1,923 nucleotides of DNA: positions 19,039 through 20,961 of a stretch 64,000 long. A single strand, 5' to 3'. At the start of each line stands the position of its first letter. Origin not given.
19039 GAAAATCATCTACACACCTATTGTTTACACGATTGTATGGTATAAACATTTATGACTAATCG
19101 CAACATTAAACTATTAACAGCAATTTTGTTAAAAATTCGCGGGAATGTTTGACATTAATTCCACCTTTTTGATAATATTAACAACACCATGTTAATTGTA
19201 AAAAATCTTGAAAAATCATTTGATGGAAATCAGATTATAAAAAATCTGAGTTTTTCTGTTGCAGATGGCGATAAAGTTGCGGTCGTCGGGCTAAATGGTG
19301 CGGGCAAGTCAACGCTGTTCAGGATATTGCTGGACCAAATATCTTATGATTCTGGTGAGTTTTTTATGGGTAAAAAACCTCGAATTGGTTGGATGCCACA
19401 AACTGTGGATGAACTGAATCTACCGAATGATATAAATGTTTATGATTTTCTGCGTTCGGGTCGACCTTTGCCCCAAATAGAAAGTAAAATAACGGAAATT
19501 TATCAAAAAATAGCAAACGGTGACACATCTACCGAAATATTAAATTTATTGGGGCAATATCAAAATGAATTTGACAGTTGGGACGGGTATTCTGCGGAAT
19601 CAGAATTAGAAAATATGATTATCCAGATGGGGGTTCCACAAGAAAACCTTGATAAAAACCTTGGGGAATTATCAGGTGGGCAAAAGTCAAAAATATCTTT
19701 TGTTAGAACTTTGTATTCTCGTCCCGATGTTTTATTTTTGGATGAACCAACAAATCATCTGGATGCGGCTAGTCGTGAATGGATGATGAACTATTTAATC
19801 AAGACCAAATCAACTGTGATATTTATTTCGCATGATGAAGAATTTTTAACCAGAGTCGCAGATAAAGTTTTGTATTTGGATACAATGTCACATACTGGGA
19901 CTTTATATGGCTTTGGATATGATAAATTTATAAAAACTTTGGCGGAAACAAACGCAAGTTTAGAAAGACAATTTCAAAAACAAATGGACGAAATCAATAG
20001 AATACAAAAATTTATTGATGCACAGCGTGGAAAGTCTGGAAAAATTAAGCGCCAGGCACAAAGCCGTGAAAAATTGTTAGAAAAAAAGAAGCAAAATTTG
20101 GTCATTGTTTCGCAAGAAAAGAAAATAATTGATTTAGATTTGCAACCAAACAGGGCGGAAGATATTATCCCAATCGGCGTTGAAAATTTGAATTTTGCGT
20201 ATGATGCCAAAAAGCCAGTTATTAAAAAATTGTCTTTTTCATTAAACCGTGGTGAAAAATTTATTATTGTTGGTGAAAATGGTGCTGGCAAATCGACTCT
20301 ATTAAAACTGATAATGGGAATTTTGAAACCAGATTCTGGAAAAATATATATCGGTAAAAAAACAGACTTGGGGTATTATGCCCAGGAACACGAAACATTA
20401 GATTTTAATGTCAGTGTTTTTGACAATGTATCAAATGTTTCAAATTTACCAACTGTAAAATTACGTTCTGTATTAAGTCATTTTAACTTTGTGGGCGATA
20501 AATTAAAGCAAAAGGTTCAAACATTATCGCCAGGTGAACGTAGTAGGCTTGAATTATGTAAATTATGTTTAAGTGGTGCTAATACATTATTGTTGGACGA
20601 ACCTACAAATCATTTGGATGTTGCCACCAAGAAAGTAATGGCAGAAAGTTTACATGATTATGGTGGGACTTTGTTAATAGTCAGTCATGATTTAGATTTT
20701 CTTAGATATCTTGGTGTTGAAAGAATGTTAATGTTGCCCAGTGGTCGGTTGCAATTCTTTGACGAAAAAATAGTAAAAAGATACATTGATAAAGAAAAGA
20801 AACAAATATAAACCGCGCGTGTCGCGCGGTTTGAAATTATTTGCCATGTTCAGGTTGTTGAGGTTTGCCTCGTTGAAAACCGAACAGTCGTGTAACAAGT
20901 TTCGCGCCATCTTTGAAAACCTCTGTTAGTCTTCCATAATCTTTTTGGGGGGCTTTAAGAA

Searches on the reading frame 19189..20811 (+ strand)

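Call 30: search_protein_families(library=ncbifam, proteins=[window:19189-20811:+], max_evalue=1e-10)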
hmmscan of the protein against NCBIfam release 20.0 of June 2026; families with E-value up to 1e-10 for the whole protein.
window:19189-20811:+ (540 aa): 183 families (the best 25 are shown)
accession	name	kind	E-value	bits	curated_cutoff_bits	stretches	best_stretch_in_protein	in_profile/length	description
NF000355.4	ribo_prot_ABC_F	equivalog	1.5e-121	406.7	380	2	4-301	5-254/499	ribosomal protection-like ABC-F family protein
NF008775.0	PRK11819.1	equivalog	3.4e-97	326.3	599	2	96-528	100-528/556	energy-dependent translational throttle protein EttA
TIGR03719.1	ABC_ABC_ChvD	subfamily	6e-96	322.2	806.75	2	98-538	100-535/552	energy-dependent translational throttle protein EttA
NF011646.0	PRK15064.1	equivalog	5.5e-95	318.8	762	2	109-524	104-516/530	ABC-F family ATPase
NF050005.1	ABC_ATPase_Uup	equivalog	5.3e-94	315.6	900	2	81-520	80-515/636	ATP-binding cassette ATPase Uup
NF008358.0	PRK11147.1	equivalog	5.3e-90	302.5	936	2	83-521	82-516/635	ABC transporter ATP-binding protein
NF000169.2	ABCF_Sal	exception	6e-84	282.6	725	1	126-504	96-490/542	Sal family ABC-F type ribosomal protection protein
NF000171.1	ABCF_producer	exception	2.6e-81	273.7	800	2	4-291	6-292/541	TlrC/CarA/OleB/SrmB family ABC-F type ribosomal protection protein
NF000514.1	ABCF_OptrA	exception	1.7e-78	264.6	1450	1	10-524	29-540/655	ABC-F type ribosomal protection protein OptrA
NF007921.0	PRK10636.1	equivalog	1.5e-77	261.4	917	1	16-525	16-509/638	ABC transporter ATP-binding protein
NF000170.2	ABCF_Vga_all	exception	1.2e-71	241.9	725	2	276-535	216-471/521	Vga family ABC-F type ribosomal protection protein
NF000168.2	ABCF_Msr_all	exception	4e-70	236.8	680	2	280-506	245-469/487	Msr family ABC-F type ribosomal protection protein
NF043038.1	ABCF_CplR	exception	3e-67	227.6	780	2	290-538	245-490/544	ABC-F type ribosomal protection protein CplR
NF000166.1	ABCF_CarA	exception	3.1e-62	210.5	1050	2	3-286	7-297/556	ABC-F type ribosomal protection protein Car(A)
NF000167.2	ABCF_Lsa_all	exception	1.8e-55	188.9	750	4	138-235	95-191/492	Lsa family ABC-F type ribosomal protection protein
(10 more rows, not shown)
